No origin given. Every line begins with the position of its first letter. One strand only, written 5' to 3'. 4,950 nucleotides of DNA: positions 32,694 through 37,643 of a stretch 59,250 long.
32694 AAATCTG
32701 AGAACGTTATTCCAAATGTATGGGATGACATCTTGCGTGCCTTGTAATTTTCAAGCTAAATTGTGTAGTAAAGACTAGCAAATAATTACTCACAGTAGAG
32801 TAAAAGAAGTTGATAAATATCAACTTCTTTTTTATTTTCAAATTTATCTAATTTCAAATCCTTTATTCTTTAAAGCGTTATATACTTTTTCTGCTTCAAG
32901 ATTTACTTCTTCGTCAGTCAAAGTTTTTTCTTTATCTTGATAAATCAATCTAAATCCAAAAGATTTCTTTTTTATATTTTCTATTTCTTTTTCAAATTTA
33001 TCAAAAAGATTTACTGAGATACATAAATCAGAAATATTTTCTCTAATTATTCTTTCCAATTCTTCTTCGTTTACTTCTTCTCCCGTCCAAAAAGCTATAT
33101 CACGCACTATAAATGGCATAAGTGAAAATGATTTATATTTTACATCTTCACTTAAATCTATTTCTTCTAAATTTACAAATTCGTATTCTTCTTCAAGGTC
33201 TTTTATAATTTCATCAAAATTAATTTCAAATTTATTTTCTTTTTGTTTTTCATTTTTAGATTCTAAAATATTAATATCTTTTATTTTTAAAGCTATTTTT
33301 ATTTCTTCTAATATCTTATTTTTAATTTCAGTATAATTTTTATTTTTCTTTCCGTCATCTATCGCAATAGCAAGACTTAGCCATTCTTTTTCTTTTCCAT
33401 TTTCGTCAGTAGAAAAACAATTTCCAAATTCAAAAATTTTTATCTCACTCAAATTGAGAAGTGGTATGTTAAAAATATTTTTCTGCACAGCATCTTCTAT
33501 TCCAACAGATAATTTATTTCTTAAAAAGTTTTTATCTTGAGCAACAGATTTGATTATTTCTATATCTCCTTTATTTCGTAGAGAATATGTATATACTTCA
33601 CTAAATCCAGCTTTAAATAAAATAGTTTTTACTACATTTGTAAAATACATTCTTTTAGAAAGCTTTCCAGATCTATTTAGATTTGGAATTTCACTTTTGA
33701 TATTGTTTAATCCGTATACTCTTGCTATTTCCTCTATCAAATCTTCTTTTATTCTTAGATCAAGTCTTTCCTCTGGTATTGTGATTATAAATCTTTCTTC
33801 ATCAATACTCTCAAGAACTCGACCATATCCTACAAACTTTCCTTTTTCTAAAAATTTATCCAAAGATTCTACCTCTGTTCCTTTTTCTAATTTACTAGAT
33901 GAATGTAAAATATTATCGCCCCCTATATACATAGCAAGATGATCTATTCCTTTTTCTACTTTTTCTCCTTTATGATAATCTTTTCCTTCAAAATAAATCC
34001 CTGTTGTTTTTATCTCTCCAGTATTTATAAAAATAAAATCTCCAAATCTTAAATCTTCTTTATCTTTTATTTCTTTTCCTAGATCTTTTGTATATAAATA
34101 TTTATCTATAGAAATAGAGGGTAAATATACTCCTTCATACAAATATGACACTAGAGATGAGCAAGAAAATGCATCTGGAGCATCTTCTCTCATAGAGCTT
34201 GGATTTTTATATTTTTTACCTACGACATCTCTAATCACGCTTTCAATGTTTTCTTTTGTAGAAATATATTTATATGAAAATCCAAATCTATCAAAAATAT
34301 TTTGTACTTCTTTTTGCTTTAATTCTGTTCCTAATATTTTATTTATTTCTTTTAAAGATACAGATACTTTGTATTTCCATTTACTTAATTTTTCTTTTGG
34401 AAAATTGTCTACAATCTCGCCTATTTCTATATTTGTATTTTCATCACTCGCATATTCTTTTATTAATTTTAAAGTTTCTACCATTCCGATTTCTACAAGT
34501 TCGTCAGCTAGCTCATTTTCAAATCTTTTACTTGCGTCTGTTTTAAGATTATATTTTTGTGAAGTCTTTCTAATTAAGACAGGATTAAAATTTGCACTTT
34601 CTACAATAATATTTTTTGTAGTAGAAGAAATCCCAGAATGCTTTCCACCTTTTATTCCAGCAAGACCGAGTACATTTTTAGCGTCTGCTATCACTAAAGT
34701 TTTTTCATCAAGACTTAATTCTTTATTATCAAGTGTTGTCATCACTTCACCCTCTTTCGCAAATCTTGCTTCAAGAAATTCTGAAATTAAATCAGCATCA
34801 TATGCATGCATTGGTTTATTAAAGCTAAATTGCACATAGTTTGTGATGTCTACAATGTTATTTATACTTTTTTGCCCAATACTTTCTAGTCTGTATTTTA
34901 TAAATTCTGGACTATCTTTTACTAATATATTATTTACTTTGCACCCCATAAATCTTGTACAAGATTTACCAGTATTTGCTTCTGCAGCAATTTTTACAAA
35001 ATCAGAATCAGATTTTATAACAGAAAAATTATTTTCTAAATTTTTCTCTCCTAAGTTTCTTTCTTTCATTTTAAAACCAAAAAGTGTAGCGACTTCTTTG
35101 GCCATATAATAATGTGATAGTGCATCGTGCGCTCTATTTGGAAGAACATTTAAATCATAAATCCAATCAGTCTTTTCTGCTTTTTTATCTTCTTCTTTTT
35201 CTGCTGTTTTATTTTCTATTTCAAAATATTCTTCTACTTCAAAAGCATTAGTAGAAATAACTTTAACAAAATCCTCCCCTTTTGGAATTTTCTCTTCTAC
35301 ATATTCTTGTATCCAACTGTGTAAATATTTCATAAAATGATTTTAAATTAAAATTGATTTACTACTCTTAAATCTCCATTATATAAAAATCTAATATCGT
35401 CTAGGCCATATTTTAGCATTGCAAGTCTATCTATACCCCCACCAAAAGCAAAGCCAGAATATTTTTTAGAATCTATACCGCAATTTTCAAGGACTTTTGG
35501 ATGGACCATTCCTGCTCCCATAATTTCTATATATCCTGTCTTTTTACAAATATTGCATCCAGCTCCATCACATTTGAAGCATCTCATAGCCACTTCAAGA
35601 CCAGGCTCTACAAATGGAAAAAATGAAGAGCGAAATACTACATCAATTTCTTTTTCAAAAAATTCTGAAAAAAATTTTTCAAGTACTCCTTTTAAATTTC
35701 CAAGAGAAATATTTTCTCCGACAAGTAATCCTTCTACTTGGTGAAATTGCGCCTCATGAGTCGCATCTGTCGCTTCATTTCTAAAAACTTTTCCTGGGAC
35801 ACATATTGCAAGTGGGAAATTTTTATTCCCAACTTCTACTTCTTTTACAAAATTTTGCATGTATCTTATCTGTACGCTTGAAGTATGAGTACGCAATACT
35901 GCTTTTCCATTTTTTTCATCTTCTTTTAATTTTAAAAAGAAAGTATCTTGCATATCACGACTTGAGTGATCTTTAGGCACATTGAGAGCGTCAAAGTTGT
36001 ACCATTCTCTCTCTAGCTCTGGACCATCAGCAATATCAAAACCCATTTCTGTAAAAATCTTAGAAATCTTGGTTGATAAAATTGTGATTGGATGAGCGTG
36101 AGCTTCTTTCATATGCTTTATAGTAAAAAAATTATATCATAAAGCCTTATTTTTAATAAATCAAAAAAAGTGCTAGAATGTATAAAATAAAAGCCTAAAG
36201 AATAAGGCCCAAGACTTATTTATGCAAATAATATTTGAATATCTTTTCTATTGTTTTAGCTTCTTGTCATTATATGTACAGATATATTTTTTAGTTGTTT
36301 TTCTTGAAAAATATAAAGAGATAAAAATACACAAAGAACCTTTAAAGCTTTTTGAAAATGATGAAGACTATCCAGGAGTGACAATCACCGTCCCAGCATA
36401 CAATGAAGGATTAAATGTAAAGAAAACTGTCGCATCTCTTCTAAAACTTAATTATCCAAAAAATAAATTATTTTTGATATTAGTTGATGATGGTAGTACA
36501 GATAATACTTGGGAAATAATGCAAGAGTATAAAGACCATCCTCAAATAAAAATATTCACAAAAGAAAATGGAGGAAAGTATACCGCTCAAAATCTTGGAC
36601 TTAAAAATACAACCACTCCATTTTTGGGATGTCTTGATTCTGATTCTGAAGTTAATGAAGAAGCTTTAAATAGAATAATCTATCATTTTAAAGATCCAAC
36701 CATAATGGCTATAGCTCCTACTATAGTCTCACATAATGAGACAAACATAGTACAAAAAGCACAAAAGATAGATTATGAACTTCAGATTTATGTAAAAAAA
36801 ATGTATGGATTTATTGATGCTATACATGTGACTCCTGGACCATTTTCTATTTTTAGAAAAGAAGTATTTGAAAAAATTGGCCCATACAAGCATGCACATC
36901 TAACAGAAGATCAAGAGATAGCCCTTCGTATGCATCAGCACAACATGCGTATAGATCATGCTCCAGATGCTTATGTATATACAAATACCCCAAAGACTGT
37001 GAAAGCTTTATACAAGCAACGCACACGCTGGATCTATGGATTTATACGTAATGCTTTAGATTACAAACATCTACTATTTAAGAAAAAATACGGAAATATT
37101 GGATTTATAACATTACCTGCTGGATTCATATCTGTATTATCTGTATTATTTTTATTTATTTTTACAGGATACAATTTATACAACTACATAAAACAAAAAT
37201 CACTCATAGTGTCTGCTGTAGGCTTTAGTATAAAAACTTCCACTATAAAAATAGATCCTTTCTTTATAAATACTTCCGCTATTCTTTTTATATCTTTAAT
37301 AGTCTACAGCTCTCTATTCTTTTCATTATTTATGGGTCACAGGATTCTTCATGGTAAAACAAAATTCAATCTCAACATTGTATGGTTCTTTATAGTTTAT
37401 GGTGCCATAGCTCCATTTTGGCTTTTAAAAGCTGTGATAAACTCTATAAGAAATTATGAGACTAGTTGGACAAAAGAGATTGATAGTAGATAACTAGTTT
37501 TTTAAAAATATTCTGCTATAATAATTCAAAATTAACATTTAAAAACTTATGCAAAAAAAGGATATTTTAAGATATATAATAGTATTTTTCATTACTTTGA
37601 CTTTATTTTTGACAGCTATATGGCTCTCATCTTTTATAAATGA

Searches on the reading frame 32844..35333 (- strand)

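Call 11: search_protein_families(library=pfam, proteins=[window:32844-35333:-], max_evalue=0.001)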
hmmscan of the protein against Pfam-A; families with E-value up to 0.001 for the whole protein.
window:32844-35333:- (829 aa): 5 families
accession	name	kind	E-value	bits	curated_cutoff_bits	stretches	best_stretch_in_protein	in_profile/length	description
PF03483.22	B3_4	-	9.4e-56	188.6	29.3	1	125-295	2-173/174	B3/4 domain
PF03147.19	FDX-ACB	-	4.2e-22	78.8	31.1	1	737-829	1-94/94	Ferredoxin-fold anticodon binding domain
PF03484.21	B5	-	1.8e-13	50.9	28.6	2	506-541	32-66/67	tRNA synthetase B5 domain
PF17759.6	tRNA_synthFbeta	-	2.3e-09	37.5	22.4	1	545-687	1-162/214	Phenylalanyl tRNA synthetase beta chain CLM domain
PF00877.26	NLPC_P60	-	3.4e-09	37.1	23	1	386-453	11-77/105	NlpC/P60 family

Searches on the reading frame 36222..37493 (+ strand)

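Call 45: search_protein_families(library=pfam, proteins=[window:36222-37493:+], max_evalue=0.01)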
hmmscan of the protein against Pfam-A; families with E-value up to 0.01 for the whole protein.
window:36222-37493:+ (423 aa): 6 families
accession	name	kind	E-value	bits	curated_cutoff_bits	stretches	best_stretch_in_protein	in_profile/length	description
PF00535.33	Glycos_transf_2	-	4.6e-31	108.4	23.3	1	55-220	2-168/168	Glycosyl transferase family 2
PF13641.12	Glyco_tranf_2_3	-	1.6e-24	87.6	27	1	51-273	1-230/230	Glycosyltransferase like family 2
PF13632.12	Glyco_trans_2_3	-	2.1e-24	86.9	27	1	137-316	4-153/198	Glycosyl transferase family group 2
PF13506.12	Glyco_transf_21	-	1e-09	38.6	21.7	1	119-270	18-172/174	Glycosyl transferase family 21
PF03142.21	Chitin_synth_2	-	1.4e-09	37.6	27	0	233-320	334-418/527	Chitin synthase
PF10111.15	Glyco_tranf_2_2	-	1.5e-05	25.1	27.3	1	57-284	4-245/276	Glycosyltransferase like family 2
